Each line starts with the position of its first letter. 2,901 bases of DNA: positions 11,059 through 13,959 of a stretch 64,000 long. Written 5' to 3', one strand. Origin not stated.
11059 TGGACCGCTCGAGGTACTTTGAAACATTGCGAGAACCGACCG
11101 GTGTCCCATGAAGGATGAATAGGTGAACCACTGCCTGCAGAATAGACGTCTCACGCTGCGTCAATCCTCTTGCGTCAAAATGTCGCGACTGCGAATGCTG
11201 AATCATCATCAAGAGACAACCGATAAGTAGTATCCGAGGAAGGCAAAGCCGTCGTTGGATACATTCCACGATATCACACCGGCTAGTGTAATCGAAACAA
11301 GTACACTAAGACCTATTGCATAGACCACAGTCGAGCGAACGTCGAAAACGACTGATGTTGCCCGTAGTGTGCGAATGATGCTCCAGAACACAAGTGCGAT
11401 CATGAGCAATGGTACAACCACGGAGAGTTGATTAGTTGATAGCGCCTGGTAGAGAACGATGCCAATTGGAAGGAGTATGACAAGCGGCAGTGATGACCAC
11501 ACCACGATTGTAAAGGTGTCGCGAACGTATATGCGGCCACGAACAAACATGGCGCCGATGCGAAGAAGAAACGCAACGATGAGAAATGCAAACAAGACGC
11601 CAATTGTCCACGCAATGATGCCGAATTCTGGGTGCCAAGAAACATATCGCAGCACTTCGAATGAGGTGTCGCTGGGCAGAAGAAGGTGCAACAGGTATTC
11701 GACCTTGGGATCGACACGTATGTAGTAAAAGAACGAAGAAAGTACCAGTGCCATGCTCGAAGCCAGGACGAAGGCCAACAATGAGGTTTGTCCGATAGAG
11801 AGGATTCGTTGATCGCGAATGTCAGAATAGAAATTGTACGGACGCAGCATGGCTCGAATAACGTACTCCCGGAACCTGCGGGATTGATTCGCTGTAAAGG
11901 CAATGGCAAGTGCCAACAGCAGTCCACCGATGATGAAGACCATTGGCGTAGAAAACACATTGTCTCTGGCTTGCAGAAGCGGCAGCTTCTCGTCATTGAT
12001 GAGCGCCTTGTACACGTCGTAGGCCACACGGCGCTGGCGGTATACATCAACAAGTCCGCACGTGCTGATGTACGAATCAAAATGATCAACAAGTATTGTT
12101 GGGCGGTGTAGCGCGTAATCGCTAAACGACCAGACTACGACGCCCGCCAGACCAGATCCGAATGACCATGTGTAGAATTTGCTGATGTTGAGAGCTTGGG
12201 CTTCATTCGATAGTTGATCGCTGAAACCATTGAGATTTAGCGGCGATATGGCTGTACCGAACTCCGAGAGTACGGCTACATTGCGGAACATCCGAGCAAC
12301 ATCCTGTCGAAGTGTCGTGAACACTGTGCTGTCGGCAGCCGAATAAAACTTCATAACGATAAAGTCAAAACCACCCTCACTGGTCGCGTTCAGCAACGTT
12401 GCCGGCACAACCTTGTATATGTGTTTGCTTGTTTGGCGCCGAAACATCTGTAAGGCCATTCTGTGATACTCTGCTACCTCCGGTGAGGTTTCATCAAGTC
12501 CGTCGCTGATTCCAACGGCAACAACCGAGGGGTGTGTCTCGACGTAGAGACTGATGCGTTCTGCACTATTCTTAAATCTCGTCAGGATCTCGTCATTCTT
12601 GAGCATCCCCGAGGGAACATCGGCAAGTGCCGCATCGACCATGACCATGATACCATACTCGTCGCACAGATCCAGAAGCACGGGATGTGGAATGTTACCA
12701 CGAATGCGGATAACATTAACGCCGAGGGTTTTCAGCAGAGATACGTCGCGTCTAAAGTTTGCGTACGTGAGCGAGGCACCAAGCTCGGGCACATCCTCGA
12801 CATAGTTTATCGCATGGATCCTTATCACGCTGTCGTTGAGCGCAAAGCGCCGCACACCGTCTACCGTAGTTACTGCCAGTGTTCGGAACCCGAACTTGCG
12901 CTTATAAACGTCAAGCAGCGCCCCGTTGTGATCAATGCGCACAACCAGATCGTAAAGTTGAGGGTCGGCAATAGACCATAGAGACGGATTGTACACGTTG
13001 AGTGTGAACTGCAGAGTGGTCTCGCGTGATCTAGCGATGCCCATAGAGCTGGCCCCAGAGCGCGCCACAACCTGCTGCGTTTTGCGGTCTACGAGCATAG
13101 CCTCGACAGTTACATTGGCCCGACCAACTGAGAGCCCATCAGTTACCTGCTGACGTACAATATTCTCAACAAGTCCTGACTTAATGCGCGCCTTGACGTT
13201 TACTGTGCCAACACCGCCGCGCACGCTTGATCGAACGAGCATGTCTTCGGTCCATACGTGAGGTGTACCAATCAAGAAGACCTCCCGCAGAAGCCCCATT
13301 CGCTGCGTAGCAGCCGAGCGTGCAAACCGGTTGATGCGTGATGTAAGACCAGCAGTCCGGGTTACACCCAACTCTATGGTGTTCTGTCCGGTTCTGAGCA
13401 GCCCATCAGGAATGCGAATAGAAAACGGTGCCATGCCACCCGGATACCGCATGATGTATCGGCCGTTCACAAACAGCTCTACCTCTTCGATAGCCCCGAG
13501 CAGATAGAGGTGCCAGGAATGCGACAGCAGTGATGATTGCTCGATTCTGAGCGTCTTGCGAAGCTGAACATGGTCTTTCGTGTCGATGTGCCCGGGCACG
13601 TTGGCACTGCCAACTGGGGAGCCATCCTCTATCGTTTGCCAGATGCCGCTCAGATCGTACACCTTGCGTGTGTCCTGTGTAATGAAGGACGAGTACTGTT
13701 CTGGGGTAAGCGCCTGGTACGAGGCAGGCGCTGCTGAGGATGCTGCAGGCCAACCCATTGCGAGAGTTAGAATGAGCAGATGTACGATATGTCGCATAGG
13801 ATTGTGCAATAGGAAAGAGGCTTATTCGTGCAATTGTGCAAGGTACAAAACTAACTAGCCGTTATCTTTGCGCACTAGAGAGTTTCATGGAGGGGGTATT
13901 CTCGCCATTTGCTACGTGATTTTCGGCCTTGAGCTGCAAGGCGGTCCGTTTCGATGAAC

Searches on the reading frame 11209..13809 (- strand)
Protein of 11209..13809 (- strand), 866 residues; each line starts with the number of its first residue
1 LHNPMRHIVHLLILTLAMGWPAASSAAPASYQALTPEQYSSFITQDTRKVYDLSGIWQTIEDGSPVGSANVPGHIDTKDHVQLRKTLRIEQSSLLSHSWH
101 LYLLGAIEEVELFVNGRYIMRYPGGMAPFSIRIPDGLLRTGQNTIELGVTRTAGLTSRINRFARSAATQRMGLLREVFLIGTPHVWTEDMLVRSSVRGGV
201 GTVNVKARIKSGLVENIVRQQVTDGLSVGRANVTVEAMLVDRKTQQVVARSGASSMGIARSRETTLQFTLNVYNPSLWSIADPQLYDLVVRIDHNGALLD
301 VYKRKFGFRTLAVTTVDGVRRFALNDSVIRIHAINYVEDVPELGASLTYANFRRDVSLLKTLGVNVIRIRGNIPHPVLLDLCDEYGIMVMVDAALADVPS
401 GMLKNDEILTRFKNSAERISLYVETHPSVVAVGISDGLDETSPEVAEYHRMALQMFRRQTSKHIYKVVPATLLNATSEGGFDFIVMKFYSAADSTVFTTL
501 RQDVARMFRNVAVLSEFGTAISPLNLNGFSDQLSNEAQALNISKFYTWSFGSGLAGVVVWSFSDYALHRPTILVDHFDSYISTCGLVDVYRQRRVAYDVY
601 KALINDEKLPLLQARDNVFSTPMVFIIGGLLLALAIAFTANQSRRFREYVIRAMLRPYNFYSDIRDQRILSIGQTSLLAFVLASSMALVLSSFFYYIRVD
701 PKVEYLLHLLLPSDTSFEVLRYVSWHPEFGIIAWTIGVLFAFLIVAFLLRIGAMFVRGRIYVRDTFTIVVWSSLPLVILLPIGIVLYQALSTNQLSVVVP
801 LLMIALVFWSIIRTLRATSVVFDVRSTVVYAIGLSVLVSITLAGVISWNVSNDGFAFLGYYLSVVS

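Call 31: search_protein_families(library=ncbifam, proteins=[window:11209-13809:-], max_evalue=0.00001)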
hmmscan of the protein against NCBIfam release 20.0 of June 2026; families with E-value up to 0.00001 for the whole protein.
window:11209-13809:- (866 aa): 11 families
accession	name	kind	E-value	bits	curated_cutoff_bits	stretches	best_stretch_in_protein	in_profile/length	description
NF041462.1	GalA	equivalog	1.4e-33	116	900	1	84-414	87-392/763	beta-galactosidase GalA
NF041463.1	GalB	equivalog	1.1e-31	109.5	900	1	77-392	132-431/869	beta-galactosidase GalB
NF007666.0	PRK10340.1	equivalog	1.2e-25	89.6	1284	1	109-424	138-426/1030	beta-galactosidase subunit alpha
NF052611.1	beta_gal_Bga2A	equivalog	1.7e-25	89.2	999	1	171-393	199-400/1007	beta-galactosidase, LacZ type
NF050095.1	BetGlucuronLacZ4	equivalog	4.7e-22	77.8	950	1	84-449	65-419/666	beta-glucuronidase LacZ4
NF007074.0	PRK09525.1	subfamily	7.9e-21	73.5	1221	1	84-430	125-455/1027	beta-galactosidase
NF007538.0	PRK10150.1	equivalog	5.3e-19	68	544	1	109-394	94-360/607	beta-glucuronidase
NF041100.1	betagal_LacZ_Ttogales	equivalog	2.5e-15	55.3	2000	1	84-395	113-394/1090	beta-galactosidase LacZ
NF049891.1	Bet1-4galacdseBT4156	equivalog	3.6e-11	41.7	1700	1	100-392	97-369/946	exo-beta-1,4-galactosidase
NF049877.1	GlucurArabfur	equivalog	4.7e-10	37.7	1800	1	85-389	428-725/1400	beta-d-glucuronidase/beta-L-arabinofuranosidase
NF049890.1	Bet1-4galacdseBT4151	equivalog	8.7e-06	23.9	1500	0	228-465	243-474/952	exo-beta-1,4-galactosidase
